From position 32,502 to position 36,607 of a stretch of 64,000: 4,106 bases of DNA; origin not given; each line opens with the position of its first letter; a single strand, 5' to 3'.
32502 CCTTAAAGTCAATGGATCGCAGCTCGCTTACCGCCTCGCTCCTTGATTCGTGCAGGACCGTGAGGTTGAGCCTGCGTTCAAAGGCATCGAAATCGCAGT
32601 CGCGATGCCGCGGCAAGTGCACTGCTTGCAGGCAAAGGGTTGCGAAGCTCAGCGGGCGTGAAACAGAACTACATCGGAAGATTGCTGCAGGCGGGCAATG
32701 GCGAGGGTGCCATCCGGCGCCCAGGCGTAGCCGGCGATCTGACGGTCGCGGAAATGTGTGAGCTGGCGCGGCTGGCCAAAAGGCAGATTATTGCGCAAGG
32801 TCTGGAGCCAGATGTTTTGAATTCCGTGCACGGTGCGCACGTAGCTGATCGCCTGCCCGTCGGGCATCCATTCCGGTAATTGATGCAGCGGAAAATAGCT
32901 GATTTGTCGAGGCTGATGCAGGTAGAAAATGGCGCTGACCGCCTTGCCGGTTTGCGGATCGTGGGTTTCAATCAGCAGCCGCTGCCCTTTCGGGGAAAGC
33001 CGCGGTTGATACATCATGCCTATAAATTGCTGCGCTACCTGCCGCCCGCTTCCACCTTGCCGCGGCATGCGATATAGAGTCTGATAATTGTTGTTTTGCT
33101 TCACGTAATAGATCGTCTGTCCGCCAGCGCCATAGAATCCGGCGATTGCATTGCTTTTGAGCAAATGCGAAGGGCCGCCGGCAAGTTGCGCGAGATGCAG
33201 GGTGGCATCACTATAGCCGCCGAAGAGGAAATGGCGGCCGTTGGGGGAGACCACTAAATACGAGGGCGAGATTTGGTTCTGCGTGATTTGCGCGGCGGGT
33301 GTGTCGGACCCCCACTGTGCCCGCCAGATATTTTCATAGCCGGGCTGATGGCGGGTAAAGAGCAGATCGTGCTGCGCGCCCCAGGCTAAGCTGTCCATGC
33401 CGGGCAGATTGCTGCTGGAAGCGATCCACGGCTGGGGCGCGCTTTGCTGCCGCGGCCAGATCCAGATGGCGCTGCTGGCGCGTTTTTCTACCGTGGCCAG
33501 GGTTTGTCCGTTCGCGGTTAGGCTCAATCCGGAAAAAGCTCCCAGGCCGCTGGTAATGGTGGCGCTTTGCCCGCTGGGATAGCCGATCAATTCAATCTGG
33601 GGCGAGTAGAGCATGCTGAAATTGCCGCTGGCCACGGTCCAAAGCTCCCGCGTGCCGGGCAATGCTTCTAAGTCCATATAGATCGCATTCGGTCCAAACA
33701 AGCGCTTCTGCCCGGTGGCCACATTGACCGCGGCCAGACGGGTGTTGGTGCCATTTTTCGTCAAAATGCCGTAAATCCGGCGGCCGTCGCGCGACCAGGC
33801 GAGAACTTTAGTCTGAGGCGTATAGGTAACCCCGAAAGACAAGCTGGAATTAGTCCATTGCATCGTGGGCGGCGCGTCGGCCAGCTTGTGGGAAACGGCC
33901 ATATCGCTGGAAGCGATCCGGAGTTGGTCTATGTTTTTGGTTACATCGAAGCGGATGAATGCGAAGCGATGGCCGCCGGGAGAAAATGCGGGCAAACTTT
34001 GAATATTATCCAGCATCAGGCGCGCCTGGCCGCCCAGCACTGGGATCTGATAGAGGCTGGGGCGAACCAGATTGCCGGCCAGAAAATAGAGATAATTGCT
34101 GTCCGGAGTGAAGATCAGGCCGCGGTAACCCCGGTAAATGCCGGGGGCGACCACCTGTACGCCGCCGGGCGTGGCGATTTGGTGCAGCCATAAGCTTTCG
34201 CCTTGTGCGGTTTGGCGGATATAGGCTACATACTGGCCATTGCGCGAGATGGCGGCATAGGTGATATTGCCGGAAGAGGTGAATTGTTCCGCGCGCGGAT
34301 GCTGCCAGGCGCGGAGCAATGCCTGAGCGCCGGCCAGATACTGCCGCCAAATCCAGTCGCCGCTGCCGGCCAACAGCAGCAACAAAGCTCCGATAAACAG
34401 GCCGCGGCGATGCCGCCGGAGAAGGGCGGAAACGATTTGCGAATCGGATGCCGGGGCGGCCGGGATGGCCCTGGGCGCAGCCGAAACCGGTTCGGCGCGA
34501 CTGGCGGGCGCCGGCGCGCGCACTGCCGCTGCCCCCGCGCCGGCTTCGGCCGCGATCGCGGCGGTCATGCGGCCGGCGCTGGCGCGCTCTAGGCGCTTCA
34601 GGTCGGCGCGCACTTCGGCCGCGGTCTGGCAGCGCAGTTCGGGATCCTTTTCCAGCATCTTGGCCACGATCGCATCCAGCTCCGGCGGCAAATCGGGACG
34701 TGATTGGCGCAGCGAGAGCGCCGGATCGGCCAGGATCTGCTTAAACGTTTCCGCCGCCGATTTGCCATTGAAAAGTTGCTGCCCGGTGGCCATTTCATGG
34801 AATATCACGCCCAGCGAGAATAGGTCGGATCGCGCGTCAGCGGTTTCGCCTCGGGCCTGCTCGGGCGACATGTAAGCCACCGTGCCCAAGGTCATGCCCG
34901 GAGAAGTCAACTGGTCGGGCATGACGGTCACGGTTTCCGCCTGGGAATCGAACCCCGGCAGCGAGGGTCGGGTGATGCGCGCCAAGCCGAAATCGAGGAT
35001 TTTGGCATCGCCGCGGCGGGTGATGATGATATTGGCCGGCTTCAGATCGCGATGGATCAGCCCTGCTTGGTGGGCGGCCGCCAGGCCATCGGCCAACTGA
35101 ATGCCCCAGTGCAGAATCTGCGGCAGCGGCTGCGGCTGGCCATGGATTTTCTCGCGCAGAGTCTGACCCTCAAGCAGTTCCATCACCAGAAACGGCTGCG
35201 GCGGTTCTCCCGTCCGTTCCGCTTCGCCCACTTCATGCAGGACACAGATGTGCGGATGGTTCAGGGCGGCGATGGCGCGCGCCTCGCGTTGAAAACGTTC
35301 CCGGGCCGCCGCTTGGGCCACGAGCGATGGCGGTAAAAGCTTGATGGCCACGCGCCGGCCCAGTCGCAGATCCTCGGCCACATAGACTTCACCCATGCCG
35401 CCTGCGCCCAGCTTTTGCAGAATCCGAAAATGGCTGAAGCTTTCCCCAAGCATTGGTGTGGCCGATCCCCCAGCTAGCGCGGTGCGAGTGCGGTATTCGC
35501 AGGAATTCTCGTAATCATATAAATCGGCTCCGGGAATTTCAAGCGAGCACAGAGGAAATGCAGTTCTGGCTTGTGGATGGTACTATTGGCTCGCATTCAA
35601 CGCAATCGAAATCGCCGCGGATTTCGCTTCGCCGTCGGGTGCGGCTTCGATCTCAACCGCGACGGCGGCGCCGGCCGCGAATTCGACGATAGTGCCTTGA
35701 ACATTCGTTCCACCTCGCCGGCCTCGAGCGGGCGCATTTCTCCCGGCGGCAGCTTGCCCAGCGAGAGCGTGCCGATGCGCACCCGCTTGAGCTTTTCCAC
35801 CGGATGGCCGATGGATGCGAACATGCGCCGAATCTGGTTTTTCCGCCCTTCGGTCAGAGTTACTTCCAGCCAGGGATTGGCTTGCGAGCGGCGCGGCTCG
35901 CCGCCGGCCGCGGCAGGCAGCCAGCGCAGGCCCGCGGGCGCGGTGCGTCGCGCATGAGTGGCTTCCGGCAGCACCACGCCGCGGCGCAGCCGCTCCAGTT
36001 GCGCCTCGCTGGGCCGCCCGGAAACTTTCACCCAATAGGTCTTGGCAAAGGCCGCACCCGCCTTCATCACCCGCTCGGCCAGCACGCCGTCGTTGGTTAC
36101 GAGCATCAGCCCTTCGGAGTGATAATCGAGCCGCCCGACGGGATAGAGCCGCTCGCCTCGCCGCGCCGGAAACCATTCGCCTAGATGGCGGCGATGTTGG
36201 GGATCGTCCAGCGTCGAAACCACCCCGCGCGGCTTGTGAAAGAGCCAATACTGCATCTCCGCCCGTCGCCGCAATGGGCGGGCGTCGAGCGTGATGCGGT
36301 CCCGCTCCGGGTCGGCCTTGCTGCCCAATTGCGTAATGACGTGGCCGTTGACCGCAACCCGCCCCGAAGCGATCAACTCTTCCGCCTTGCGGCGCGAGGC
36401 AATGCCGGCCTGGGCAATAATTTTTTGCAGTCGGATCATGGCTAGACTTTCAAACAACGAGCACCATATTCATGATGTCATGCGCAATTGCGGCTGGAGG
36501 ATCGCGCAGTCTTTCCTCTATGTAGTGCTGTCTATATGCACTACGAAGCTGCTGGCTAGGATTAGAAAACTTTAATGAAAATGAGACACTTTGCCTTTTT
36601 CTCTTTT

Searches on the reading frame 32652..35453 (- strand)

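Call 41: search_protein_families(library=pfam, proteins=[window:32652-35453:-], max_evalue=0.0001)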
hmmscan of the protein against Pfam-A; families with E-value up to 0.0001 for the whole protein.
window:32652-35453:- (934 aa): 6 families
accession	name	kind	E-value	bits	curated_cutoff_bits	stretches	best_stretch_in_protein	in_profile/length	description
PF00069.31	Pkinase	-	1.7e-42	146.1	31.7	1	10-277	2-254/263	Protein kinase domain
PF07714.23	PK_Tyr_Ser-Thr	-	1.4e-29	103.7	23.1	1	11-277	3-251/258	Protein tyrosine and serine/threonine kinase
PF01636.29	APH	-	7.4e-08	32.9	23.2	0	129-161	167-200/239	Phosphotransferase enzyme family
PF07676.18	PD40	-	1.1e-07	32.1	20.9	0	552-568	15-32/38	WD40-like Beta Propeller Repeat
PF03109.22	ABC1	-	1.2e-05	25.1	22.9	0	87-159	143-215/244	ABC1 atypical kinase-like domain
PF00930.27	DPPIV_N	-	1.2e-05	24.7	22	0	360-433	8-77/354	Dipeptidyl peptidase IV (DPP IV) N-terminal region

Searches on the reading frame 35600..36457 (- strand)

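Call 41: search_protein_families(library=pfam, proteins=[window:35600-36457:-], max_evalue=0.0001)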
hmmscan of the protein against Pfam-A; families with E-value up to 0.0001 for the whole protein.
window:35600-36457:- (286 aa): 2 families
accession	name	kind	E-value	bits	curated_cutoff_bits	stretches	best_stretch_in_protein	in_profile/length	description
PF00849.27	PseudoU_synth_2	-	7.3e-23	81.9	26.8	1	69-215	1-152/152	RNA pseudouridylate synthase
PF01479.30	S4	-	2.7e-12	46.6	22.8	1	9-50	2-44/48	S4 domain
